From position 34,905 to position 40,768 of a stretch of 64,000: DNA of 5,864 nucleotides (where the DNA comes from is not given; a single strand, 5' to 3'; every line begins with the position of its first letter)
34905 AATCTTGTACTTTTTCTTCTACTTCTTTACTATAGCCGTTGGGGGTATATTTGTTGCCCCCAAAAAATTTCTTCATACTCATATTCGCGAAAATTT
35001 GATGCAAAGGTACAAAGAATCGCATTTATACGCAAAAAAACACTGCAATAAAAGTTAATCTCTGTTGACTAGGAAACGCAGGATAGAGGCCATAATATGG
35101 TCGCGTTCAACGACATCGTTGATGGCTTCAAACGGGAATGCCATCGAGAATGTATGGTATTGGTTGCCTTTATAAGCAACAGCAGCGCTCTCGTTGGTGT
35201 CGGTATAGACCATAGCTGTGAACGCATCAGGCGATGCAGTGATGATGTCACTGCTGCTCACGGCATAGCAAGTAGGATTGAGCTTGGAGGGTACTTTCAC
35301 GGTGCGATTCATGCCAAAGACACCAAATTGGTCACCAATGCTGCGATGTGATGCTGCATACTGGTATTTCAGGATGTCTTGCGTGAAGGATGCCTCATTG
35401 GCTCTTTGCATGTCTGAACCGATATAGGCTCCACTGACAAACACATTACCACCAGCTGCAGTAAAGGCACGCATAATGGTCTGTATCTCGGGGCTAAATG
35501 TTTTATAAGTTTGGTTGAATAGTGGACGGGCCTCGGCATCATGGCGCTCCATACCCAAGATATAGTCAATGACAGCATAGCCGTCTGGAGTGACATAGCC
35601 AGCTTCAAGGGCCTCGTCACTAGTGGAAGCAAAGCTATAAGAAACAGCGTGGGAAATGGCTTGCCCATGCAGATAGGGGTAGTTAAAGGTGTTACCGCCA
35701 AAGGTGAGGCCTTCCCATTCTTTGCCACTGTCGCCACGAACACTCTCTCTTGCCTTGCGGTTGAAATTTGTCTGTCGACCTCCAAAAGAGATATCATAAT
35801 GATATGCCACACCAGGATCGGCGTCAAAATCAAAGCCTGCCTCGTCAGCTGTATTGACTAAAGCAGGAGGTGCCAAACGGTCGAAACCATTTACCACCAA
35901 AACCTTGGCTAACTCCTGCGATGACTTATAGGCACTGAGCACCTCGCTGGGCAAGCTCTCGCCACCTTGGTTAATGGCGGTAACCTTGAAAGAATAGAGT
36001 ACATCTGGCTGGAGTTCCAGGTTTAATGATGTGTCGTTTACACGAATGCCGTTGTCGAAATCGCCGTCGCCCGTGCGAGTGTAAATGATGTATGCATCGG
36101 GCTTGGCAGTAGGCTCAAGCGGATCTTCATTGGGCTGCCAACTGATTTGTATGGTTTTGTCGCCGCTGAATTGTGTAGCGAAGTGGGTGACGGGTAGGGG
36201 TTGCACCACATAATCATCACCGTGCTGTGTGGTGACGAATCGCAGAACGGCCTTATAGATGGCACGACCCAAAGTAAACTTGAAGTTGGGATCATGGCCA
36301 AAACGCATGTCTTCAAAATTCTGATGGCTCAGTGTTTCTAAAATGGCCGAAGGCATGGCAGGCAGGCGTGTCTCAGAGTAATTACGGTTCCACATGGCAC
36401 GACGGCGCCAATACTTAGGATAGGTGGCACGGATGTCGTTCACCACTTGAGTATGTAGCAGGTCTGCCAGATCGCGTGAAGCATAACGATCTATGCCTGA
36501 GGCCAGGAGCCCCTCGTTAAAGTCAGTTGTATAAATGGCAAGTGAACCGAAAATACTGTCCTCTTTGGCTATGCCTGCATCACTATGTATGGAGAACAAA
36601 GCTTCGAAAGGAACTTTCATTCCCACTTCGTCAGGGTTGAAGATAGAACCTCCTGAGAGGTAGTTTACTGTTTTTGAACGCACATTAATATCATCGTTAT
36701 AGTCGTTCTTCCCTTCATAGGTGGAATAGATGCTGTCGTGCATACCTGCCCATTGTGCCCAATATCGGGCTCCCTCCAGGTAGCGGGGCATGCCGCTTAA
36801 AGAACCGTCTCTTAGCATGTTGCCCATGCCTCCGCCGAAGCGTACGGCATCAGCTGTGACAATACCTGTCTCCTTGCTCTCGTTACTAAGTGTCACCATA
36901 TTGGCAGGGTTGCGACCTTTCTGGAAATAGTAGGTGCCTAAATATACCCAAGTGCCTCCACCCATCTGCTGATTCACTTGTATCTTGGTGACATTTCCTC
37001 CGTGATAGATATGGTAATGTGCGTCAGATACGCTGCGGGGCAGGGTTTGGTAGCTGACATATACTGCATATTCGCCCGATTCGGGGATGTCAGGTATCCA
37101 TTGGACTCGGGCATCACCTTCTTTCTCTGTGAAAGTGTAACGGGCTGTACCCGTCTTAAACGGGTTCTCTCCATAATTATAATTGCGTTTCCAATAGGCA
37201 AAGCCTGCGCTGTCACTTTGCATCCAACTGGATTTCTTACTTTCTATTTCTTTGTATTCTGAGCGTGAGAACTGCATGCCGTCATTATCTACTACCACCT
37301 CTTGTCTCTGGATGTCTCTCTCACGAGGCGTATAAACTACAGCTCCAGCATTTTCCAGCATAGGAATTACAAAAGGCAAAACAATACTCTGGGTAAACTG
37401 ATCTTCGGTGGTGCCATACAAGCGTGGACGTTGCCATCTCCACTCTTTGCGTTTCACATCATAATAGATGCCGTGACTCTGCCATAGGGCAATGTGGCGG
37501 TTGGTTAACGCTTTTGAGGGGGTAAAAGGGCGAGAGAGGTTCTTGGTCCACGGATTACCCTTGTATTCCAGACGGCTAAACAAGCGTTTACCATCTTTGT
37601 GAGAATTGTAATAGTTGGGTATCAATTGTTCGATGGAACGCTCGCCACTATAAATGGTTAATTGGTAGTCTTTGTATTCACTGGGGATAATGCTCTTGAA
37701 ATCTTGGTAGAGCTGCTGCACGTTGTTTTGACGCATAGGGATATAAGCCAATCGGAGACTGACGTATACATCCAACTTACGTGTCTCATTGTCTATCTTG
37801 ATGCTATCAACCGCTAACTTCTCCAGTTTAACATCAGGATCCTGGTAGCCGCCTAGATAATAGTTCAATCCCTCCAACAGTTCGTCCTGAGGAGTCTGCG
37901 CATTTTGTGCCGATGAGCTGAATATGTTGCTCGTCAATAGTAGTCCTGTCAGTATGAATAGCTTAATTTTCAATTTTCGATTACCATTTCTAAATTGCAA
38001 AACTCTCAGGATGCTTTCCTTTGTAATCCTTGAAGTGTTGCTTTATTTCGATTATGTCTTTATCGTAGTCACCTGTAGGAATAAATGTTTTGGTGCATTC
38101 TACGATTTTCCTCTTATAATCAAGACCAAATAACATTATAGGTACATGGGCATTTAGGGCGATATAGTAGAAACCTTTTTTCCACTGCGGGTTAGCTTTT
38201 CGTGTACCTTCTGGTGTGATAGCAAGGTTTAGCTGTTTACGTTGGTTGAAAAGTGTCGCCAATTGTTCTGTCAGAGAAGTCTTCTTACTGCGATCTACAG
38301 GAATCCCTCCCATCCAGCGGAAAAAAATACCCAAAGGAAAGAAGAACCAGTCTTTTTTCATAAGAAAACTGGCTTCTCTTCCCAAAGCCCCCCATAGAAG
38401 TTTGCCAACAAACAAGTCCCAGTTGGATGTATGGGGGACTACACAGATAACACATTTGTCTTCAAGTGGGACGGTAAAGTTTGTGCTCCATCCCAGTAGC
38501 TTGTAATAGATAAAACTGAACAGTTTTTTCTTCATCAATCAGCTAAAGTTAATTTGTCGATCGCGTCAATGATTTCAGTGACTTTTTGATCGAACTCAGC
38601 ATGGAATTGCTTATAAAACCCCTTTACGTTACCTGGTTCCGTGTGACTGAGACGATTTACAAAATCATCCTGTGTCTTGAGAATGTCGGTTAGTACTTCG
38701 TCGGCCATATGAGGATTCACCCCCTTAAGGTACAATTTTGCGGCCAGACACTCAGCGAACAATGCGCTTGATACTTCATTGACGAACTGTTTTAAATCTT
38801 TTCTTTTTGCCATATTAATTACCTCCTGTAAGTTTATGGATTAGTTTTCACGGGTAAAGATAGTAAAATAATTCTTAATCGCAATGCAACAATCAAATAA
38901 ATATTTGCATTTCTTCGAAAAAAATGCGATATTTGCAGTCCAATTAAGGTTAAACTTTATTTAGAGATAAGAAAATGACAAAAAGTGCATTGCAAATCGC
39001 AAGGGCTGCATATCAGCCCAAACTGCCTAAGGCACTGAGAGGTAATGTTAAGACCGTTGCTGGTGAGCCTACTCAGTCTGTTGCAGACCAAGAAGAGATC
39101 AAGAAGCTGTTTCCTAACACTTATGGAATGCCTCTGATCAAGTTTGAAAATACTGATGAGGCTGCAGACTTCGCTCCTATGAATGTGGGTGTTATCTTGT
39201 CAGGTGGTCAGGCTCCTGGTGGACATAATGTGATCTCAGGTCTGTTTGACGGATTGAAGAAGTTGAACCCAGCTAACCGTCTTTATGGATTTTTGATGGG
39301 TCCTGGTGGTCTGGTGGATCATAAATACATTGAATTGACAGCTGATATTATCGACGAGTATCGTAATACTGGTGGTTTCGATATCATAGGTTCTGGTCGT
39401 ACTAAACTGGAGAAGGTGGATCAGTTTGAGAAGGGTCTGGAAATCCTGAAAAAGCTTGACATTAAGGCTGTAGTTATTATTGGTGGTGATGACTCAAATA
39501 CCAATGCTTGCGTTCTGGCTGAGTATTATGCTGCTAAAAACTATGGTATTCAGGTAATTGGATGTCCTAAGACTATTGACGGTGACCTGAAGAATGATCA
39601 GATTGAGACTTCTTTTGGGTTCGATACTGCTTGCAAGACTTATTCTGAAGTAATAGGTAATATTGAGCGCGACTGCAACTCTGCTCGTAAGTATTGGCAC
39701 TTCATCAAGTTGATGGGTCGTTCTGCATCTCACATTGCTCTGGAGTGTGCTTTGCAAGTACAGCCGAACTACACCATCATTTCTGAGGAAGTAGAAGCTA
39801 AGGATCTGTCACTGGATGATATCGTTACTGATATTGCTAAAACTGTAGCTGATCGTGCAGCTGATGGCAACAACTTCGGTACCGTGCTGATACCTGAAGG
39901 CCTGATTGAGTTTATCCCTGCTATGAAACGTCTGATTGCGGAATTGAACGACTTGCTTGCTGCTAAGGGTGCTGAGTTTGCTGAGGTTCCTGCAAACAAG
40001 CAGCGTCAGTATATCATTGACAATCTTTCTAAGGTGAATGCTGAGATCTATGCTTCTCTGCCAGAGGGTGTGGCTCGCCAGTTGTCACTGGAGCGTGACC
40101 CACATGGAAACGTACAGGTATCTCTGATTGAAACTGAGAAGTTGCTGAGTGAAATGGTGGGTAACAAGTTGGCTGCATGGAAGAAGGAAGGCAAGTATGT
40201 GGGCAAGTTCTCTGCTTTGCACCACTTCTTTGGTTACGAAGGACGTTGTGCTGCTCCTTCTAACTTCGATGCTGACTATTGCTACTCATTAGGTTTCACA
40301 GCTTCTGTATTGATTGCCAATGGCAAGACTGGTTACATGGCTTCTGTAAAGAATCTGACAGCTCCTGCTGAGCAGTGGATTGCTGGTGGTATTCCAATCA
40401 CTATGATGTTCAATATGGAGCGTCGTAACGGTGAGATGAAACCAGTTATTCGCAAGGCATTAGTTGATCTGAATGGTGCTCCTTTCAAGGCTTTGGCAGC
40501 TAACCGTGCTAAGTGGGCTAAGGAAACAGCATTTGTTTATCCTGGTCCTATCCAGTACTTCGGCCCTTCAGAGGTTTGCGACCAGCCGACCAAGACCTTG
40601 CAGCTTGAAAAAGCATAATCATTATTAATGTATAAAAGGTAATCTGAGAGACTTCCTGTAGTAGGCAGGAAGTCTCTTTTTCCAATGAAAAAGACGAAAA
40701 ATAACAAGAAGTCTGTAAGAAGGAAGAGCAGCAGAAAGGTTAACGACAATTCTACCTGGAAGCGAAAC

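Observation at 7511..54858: Synthesis: a gene-less, modular repeat system occupies every long intergenic gap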

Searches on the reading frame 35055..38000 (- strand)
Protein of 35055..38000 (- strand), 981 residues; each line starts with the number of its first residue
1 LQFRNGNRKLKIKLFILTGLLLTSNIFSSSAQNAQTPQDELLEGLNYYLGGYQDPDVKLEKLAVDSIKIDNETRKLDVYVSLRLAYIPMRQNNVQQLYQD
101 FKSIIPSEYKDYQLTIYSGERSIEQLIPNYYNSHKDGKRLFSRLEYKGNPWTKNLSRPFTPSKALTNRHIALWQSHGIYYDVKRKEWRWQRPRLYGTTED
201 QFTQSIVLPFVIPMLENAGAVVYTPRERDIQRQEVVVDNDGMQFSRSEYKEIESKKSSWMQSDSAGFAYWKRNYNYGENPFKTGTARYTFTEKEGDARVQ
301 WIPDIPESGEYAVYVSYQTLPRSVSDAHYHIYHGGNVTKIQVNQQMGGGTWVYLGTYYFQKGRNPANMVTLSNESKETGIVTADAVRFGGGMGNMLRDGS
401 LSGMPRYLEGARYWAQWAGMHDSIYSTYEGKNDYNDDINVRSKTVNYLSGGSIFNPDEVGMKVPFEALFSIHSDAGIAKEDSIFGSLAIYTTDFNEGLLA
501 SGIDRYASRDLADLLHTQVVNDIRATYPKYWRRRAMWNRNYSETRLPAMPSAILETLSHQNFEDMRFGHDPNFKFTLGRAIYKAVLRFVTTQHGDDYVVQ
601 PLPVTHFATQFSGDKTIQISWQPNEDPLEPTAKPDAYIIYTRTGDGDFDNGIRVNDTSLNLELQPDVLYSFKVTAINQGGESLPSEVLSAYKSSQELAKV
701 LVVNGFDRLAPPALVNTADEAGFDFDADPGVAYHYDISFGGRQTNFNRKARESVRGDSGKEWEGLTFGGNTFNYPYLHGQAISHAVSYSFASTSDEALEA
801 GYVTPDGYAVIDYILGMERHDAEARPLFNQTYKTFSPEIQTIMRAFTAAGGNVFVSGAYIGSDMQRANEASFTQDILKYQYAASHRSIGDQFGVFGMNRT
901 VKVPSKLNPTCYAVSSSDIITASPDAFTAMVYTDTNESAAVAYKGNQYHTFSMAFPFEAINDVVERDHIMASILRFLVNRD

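Call 57: search_protein_families(library=pfam, proteins=[window:35055-38000:-])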
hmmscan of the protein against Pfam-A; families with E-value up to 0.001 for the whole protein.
window:35055-38000:- (981 aa): 3 families
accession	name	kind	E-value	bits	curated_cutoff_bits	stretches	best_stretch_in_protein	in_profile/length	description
PF25275.1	Golvesin_C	-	3.6e-26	92.2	31.6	1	282-388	26-130/132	Golvesin C-terminal domain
PF00041.27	fn3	-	3.8e-07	30.7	25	1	610-689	9-82/84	Fibronectin type III domain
PF01520.23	Amidase_3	-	0.00017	22.1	27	1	467-586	70-173/174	N-acetylmuramoyl-L-alanine amidase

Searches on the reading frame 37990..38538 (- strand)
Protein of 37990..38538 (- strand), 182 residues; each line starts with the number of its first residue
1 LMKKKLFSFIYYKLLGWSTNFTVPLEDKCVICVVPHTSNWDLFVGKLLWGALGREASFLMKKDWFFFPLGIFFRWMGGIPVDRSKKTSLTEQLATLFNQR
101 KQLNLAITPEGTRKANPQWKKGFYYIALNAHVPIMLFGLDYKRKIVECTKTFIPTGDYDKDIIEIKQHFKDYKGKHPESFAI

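Call 33: search_protein_families(library=pfam, proteins=[window:37990-38538:-])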
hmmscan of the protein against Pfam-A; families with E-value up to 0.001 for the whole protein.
window:37990-38538:- (182 aa): 1 family
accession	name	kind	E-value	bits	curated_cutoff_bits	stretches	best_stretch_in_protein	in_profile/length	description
PF01553.26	Acyltransferase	-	8.9e-14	51.9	23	1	28-135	14-127/132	Acyltransferase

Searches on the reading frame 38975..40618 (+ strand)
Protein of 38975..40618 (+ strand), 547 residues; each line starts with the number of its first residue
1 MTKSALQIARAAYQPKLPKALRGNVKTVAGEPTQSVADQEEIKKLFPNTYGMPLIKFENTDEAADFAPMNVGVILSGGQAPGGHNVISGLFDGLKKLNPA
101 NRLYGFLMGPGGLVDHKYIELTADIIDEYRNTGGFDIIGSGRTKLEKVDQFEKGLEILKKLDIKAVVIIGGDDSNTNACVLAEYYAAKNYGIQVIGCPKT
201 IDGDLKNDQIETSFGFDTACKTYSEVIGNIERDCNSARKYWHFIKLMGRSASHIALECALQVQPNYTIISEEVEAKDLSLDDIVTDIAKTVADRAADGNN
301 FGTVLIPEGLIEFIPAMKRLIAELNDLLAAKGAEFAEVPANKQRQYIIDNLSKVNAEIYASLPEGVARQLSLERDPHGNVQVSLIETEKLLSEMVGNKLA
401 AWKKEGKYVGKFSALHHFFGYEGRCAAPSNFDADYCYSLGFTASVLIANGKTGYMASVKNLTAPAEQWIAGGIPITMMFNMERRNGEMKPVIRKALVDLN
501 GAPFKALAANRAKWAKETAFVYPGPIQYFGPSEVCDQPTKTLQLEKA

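Call 33: search_protein_families(library=pfam, proteins=[window:38975-40618:+])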
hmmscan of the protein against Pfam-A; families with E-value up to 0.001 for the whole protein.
window:38975-40618:+ (547 aa): 1 family
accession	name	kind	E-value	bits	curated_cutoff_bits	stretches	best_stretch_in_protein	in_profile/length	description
PF00365.25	PFK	-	4.1e-37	128.5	30.9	1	70-313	1-226/277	Phosphofructokinase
